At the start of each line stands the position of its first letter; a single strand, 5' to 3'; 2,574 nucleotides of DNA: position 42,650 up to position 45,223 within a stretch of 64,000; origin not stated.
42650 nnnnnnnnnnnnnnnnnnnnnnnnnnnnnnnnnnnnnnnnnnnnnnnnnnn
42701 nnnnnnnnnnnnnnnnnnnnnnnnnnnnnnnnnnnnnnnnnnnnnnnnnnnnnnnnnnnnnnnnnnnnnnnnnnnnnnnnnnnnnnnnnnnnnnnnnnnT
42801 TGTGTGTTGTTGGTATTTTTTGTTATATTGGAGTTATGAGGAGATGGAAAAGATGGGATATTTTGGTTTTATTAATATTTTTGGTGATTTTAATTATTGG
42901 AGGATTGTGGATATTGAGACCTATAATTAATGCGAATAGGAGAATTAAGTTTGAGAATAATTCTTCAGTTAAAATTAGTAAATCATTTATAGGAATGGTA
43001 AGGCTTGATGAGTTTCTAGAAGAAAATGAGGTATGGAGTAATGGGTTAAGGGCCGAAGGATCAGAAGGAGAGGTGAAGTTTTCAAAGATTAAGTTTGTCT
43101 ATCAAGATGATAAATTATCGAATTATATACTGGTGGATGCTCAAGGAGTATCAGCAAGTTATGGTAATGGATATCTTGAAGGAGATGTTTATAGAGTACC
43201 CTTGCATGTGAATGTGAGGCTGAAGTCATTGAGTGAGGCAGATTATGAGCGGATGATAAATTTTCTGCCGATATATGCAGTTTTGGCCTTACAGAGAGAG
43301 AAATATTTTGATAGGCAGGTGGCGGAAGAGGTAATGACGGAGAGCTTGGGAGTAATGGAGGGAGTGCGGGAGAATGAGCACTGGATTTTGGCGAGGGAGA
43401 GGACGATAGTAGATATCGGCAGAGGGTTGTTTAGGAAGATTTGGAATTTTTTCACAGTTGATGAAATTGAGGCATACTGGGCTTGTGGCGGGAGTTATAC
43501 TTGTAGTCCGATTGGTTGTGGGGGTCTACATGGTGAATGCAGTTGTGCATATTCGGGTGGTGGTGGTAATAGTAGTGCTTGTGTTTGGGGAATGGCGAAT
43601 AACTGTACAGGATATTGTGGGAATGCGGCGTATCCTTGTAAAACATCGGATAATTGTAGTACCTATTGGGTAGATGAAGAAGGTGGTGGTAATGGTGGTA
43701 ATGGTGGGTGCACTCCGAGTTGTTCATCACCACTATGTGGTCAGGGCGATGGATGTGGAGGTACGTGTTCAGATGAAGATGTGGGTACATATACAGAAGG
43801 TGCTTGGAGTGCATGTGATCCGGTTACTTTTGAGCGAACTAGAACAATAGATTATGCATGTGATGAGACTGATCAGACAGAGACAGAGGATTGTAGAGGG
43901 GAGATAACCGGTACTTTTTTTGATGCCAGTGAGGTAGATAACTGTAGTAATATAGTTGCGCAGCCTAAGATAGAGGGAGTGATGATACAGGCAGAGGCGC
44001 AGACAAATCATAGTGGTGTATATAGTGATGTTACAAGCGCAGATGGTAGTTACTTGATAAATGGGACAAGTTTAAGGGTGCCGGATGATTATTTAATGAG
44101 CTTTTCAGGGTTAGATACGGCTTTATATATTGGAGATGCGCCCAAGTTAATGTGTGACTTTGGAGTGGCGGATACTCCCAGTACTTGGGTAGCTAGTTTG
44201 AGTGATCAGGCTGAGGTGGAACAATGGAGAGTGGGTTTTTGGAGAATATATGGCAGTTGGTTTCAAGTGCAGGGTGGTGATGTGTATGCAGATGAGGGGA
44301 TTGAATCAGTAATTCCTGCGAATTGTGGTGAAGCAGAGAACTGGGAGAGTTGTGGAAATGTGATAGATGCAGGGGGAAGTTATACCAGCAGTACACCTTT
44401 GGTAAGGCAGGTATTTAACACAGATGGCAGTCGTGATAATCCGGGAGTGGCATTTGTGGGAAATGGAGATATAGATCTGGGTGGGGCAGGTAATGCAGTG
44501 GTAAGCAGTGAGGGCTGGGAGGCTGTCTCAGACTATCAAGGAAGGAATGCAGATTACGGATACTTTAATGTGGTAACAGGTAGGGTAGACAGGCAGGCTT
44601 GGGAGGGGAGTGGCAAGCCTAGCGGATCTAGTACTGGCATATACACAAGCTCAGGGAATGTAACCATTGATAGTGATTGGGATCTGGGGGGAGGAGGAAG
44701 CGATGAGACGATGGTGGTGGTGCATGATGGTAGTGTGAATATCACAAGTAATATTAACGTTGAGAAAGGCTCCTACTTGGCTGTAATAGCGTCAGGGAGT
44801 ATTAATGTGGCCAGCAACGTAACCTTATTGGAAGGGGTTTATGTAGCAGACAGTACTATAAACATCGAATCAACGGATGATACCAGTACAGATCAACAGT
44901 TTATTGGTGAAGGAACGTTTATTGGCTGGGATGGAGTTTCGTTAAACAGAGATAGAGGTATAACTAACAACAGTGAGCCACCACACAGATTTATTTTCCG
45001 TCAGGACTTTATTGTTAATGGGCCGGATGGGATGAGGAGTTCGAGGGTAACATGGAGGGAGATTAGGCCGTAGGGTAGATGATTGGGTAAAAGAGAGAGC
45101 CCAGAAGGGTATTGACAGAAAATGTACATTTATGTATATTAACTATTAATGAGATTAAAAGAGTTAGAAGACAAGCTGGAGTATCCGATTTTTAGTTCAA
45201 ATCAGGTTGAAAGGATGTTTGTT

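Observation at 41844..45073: Tat-signal protein plus giant Cys/Gly-rich surface protein with a thrombospondin-type-1-like segment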

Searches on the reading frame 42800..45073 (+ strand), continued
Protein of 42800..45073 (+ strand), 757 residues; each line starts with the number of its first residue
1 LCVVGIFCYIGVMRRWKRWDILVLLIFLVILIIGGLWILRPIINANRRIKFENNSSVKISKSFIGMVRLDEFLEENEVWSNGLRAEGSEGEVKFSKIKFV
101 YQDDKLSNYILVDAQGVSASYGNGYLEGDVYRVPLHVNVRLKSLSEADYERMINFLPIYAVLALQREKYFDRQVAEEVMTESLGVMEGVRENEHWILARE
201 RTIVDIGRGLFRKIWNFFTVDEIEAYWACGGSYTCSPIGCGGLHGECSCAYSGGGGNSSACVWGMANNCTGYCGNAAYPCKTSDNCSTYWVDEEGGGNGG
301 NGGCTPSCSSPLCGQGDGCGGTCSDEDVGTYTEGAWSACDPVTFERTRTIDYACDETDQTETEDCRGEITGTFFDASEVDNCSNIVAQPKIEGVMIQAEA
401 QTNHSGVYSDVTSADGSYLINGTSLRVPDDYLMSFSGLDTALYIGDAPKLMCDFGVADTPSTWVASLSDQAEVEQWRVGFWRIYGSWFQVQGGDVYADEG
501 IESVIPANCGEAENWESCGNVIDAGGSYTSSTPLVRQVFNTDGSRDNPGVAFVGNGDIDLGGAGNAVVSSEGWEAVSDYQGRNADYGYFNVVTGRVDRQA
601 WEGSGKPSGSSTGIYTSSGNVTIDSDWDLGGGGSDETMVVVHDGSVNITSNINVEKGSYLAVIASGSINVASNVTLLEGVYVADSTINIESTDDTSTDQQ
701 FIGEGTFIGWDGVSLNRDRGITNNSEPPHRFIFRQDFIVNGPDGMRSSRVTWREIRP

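Call 30: search_protein_representatives(alignment_id=A1)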
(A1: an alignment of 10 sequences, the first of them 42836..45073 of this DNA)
Query: 10 sequences, 596 profile positions. Proteins with E-value up to 0.001 (for the whole library): 3017; up to 1e-10: 1976; up to 1e-30: 575. The best 150 are listed.
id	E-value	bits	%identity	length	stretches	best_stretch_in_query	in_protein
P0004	1.3e-240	816.6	-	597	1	1-596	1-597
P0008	1.1e-238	810.3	-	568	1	1-596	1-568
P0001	2.2e-235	799.4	-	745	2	190-596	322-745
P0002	2.4e-229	779.5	-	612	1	7-596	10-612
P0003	2.2e-215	733.4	-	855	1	15-596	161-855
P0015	8.0e-190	649.0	-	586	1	5-596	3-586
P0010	1.5e-170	585.3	-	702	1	8-596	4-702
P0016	7.0e-151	520.4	-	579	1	61-596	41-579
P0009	6.1e-149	513.9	-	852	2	145-596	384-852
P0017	1.3e-135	470.0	-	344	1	251-593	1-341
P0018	1.0e-132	460.4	-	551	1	94-596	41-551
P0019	4.2e-121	422.0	-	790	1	31-596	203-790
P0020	3.4e-119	415.7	-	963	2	31-596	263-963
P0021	9.7e-114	397.7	-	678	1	36-592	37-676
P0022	2.1e-110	386.7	-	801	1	98-596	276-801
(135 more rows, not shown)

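Call 65: search_protein_families(library=pfam, proteins=[L003:552-1043:+, L010:4355-5014:+, L033:933-1685:+, L013:4124-4747:+, L010:6880-8208:+, L034:3394-6879:+, L038:2842-6384:+, L010:8205-8771:+, L010:10606-11640:-], max_evalue=0.01)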
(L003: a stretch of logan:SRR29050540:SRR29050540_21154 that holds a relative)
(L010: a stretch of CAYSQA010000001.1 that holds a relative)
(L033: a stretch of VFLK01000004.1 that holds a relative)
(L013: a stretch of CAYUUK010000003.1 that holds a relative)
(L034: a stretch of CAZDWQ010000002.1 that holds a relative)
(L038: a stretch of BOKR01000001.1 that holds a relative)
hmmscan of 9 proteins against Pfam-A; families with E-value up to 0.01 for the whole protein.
L003:552-1043:+ (163 aa): 0 families

L010:4355-5014:+ (219 aa): 0 families

L033:933-1685:+ (250 aa): 0 families

L013:4124-4747:+ (207 aa): 0 families

L010:6880-8208:+ (442 aa): 0 families

L034:3394-6879:+ (1161 aa): 1 family
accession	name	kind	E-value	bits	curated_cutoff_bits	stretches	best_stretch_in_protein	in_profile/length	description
PF17957.7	Big_7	-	0.0037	18.3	24.1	1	204-272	7-70/70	Bacterial Ig domain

L038:2842-6384:+ (1180 aa): 1 family
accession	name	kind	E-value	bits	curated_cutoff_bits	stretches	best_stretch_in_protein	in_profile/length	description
PF17957.7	Big_7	-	0.00028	21.9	24.1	1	243-318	1-70/70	Bacterial Ig domain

L010:8205-8771:+ (188 aa): 1 family
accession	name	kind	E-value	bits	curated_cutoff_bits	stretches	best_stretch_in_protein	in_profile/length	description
PF07963.17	N_methyl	-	0.0005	20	21.2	1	11-34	3-26/27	Prokaryotic N-terminal methylation motif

L010:10606-11640:- (344 aa): 0 families

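Call 69: list_cluster_members(proteins=[P0001, P0013, P0009, P0011])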
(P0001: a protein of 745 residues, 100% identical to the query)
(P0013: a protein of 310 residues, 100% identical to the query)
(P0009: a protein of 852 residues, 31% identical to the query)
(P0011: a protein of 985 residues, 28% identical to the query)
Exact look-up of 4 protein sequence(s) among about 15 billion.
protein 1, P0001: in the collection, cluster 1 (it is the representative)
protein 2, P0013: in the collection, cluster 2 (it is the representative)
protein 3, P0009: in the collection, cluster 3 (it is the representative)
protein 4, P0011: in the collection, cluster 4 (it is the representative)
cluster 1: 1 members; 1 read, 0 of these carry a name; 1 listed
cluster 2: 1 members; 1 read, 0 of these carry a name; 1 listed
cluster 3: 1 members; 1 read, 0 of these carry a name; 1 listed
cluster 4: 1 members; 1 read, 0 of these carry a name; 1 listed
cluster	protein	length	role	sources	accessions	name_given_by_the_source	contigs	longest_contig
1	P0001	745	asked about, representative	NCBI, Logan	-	-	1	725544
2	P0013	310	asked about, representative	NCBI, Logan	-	-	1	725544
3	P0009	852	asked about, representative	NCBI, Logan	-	-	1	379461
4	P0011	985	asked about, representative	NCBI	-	-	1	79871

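Call 70: find_encoding_contigs(protein=P0002, flank=6000, max_places=2)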
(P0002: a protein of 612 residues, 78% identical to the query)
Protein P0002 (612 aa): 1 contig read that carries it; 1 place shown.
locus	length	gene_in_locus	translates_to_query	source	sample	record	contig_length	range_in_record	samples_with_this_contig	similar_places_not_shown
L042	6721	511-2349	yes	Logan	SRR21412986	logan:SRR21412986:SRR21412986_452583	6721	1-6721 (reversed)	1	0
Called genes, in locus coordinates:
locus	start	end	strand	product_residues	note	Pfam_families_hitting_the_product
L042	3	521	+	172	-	?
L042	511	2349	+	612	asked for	-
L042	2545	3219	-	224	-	PF00702:Hydrolase, PF13419:HAD_2 (weak)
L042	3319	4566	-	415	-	PF00675:Peptidase_M16, PF05193:Peptidase_M16_C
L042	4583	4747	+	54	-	-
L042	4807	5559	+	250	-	PF01135:PCMT (weak), PF01170:UPF0020 (weak), PF01209:Ubie_methyltran, PF13489:Methyltransf_23, PF13847:Methyltransf_31, PF08241:Methyltransf_11, PF08242:Methyltransf_12, PF13649:Methyltransf_25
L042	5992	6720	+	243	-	?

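Call 71: find_encoding_contigs(protein=P0009, flank=10000, max_places=2)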
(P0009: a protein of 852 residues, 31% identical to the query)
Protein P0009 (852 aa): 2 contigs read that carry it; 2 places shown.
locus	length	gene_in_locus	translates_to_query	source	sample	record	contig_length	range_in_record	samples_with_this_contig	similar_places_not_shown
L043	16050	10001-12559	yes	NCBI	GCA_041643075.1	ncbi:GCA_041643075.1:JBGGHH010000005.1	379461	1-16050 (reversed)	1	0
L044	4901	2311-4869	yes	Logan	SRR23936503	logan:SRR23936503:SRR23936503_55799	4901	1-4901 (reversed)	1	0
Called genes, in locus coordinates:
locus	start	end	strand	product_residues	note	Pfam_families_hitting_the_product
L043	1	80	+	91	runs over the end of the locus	-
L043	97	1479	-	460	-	PF08245:Mur_ligase_M, PF02875:Mur_ligase_C (weak)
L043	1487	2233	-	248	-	PF00561:Abhydrolase_1, PF12146:Hydrolase_4, PF12697:Abhydrolase_6, PF06342:DUF1057 (weak)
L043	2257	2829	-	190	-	-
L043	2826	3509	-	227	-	PF13847:Methyltransf_31 (weak), PF08241:Methyltransf_11, PF08242:Methyltransf_12, PF13649:Methyltransf_25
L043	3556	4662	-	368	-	-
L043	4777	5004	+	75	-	PF21956:DUF6922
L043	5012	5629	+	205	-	PF08843:AbiEii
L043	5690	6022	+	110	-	PF07889:DUF1664 (weak), PF14005:YpjP (faint)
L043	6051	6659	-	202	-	PF08843:AbiEii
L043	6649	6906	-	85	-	-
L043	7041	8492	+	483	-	-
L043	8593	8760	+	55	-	-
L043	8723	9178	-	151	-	PF00293:NUDIX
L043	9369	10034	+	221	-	-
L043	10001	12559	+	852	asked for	-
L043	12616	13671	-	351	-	PF02661:Fic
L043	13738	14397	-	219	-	PF08843:AbiEii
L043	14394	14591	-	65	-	-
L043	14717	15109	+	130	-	-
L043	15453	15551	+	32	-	-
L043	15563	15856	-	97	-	-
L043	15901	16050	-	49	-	?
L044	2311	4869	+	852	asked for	-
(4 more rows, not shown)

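Call 83: find_related_loci(query=A1, collection=viral_contigs, flank=5000)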
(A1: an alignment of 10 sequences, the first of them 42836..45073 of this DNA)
Query A1 (745 aa) in viral_contigs; peptide patterns used: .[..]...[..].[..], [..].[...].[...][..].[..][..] (x = any residue, [..] = any of these).
549 stretches matched a pattern, but none encodes a relative of the query by tblastn (E <= 1e-3).

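Call 90: search_protein_families(library=padloc, proteins=[window:42836-45073:+], max_evalue=0.01)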
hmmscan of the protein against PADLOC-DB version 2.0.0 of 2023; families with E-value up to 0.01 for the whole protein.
window:42836-45073:+ (745 aa): 0 families

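Call 91: search_protein_families(library=phrogs, proteins=[window:42836-45073:+], max_evalue=0.01)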
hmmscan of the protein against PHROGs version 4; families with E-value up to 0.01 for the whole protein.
window:42836-45073:+ (745 aa): 0 families

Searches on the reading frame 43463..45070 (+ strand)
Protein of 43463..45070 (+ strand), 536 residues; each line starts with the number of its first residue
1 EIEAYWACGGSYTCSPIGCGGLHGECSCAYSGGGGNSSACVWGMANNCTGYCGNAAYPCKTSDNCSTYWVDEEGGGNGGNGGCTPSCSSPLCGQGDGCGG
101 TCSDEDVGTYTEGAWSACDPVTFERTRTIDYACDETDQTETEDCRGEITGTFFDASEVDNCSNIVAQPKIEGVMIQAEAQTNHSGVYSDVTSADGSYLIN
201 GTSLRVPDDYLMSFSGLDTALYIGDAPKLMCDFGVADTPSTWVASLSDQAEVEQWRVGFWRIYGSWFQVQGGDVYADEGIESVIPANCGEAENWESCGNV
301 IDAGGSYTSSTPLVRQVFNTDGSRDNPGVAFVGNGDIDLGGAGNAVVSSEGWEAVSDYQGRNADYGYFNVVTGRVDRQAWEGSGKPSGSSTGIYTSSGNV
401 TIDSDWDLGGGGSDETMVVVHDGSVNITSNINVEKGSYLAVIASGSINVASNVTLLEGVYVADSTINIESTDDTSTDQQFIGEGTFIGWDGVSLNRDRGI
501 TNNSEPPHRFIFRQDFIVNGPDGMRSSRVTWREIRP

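Call 41: predict_structure(alignment_id=A2)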
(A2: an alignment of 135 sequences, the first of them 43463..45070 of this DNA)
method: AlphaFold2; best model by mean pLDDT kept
length: 536 residues; sequences in the alignment: 135
mean_pLDDT: 83.3   pTM: 0.75
mean pLDDT of the five models: 83.3, 82.6, 82.6, 82.5, 82.4
residues with pLDDT >= 90: 372; 70-90: 48; 50-70: 15; < 50: 101
segments of 3 or more residues with pLDDT < 50: 1-101
pLDDT, mean of each block of 10 residues (from residue 1): 33 39 38 35 34 38 39 40 43 46 62 97 97 88 97 95 96 97 97 97 94 93 90 70 95 96 97 96 97 97 95 93 90 97 96 91 96 96 94 97 95 94 98 97 98 98 98 97 98 97 98 95 82 74
secondary structure, 60 per line:
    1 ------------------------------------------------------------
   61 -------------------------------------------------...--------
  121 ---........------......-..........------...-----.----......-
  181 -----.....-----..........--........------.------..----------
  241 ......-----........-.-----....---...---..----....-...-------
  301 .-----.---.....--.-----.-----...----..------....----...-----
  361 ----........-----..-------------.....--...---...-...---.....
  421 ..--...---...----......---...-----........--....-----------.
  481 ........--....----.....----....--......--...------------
elements in order: E110-112 E124-131 E138-143 E145-154 E174-179 E186-190 E196-205 E208-215 E241-246 E252-259 E267-270 E274-276 H286-289 E311-315 E330-332 E345-348 E353-355 H365-372 E393-397 E400-402 E406-408 E416-422 E425-427 E431-433 E438-443 E447-449 E455-462 E465-468 E480-488 E491-494 H499-503 E508-511 H514-519

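Call 54: fold_search(model_id=the predicted structure, library=pdb)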
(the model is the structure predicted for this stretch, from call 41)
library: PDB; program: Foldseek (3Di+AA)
matches with E <= 10: 502; with E <= 0.001: 2
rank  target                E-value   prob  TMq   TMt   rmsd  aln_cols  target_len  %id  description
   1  10ps                  2.4e-04  1.00  0.19  0.18  14.5       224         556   12  Crystal structure of SdrD A2-A3-B1-B2 domains from Staphylococcus aureus JH1 (released 2026-02-11)
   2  4jdz_B                5.4e-04  1.00  0.17  0.20  10.8       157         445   13  Structures of SdrD from Staphylococcus aureus reveal the molecular mechanism of how the cell surface receptors recogni (released 2013-06-19)
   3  3irp                  1.3e-03  1.00  0.16  0.19   9.6       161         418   16  Crystal structure of functional region of UafA from Staphylococcus saprophyticus at 1.50 angstrom resolution (released 2010-09-08)
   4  6yoa_B                1.3e-03  1.00  0.15  0.48   5.1       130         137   17  Lig v 1 structure and the inflammatory response to the Ole e 1 protein family (released 2020-05-13)
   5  5f44_C                2.0e-03  1.00  0.15  0.28   7.9       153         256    9  Crystal structure of shaft pilin spaA from Lactobacillus rhamnosus GG (released 2016-07-20)
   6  6yoa_A                3.1e-03  1.00  0.15  0.44   6.0       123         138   14  Lig v 1 structure and the inflammatory response to the Ole e 1 protein family (released 2020-05-13)
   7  7vcr_A                3.4e-03  0.97  0.14  0.16  12.1       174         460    9  Crystal Structure of PitA fragment from pilus islet-2 of Streptococcus oralis (released 2022-06-01)
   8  6eio                  3.7e-03  1.00  0.20  0.42   9.0       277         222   12  Crystal structure of an ice binding protein from an Antarctic Biological Consortium (released 2018-03-28)
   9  9lr7_A                5.0e-03  0.99  0.14  0.18   8.2       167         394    6  Crystal Structure of the Basal pilin EbpB from Enterococcus faecalis. (released 2025-07-16)
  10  9lr7_D                6.4e-03  0.99  0.14  0.19   7.6       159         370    6  Crystal Structure of the Basal pilin EbpB from Enterococcus faecalis. (released 2025-07-16)
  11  9lj6                  7.8e-03  0.99  0.15  0.29   7.1       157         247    6  Crystal Structure of C-terminal rigid fragment containing middle and C-terminal domains of the Basal pilin EbpB from Ent (released 2025-07-16)
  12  9lr7_B                7.8e-03  0.99  0.15  0.18   8.1       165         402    7  Crystal Structure of the Basal pilin EbpB from Enterococcus faecalis. (released 2025-07-16)
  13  7ehk                  9.1e-03  0.99  0.19  0.41  10.2       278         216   10  Crystal structure of C107S mutant of FfIBP (released 2022-03-02)
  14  6qvi_C                9.1e-03  0.85  0.24  0.25  24.7       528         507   10  Crystal structure of competence-associated pilin ComZ from Thermus thermophilus (released 2019-05-29)
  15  7woi_A                1.4e-02  0.97  0.13  0.16  11.2       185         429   10  Structure of the shaft pilin Spa2 from Corynebacterium glutamicum (released 2023-01-25)
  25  3wp9                  3.5e-02  0.97  0.20  0.43   9.6       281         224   11  Crystal structure of antifreeze protein from an Antarctic sea ice bacterium Colwellia sp. (released 2014-07-02)
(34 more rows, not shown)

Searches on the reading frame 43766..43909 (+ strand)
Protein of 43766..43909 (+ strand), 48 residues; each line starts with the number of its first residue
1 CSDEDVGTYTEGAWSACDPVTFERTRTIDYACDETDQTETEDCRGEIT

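Call 59: search_protein_families(library=pfam, proteins=[window:43766-43909:+], max_evalue=10)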
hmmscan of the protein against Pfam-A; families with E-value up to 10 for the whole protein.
seq(48 aa): 1 family
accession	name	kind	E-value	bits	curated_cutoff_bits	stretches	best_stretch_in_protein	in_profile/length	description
PF01091.23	PTN_MK_C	-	0.0027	18.4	25.3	1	9-28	6-25/65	PTN/MK heparin-binding protein family, C-terminal domain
